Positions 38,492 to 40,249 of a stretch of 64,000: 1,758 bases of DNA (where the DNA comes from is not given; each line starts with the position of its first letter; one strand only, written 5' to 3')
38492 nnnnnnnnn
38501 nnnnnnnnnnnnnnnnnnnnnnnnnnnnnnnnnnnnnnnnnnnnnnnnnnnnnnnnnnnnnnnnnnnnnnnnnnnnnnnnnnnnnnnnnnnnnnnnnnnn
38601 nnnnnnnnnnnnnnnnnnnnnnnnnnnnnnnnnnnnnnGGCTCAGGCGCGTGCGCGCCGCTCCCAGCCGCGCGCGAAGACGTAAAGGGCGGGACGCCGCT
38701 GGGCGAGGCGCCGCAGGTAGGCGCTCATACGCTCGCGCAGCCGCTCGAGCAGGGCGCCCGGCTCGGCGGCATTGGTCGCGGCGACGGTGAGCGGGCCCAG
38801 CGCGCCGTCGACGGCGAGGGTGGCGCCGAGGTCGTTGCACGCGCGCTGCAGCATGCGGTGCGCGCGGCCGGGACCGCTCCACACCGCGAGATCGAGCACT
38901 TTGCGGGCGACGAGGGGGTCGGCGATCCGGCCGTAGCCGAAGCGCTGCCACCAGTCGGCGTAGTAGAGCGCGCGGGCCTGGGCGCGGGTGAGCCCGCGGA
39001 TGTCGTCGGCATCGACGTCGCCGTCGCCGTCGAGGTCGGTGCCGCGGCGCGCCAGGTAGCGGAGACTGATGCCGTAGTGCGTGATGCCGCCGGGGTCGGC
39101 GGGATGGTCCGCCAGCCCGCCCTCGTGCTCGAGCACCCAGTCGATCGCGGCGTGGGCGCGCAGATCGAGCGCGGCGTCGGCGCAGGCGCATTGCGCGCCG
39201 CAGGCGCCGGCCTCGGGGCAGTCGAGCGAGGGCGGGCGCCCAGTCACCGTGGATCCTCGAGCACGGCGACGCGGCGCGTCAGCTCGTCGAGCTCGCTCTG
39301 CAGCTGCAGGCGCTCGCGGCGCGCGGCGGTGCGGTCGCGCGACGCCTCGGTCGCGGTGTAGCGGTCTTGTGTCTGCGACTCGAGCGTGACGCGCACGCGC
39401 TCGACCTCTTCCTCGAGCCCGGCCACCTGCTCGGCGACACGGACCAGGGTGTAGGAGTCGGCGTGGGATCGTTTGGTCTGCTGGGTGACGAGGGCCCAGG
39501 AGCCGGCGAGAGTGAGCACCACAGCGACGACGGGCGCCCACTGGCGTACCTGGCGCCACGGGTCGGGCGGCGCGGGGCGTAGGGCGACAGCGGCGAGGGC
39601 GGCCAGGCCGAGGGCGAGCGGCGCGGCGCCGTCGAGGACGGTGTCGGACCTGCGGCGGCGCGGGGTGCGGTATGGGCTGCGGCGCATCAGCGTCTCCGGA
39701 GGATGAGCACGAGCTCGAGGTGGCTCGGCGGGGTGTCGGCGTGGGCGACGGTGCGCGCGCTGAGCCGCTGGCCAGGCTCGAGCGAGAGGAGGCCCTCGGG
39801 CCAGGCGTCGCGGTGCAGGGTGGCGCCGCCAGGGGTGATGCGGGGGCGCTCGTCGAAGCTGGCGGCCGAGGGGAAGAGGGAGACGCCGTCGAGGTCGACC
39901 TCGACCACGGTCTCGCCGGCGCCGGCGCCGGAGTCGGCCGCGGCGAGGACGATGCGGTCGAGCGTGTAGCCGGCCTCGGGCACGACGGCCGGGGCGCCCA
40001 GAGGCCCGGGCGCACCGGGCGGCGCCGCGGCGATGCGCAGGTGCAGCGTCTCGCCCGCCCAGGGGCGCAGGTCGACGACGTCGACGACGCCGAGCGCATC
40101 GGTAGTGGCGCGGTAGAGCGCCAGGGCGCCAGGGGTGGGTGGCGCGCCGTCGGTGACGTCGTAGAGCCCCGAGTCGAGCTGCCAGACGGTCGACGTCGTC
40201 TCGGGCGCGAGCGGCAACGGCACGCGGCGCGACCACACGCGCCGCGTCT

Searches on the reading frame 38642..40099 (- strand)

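Call 34: search_protein_families(library=phrogs, proteins=[window:38642-40099:-], max_evalue=0.001)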
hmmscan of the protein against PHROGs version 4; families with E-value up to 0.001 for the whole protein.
window:38642-40099:- (485 aa): 2 families
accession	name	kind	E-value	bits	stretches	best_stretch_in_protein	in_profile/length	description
phrog_315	-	lysis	8.8e-36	124.6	1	313-483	333-484/677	endolysin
phrog_12853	-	unknown function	5.8e-15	56.9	1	316-443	4-130/131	-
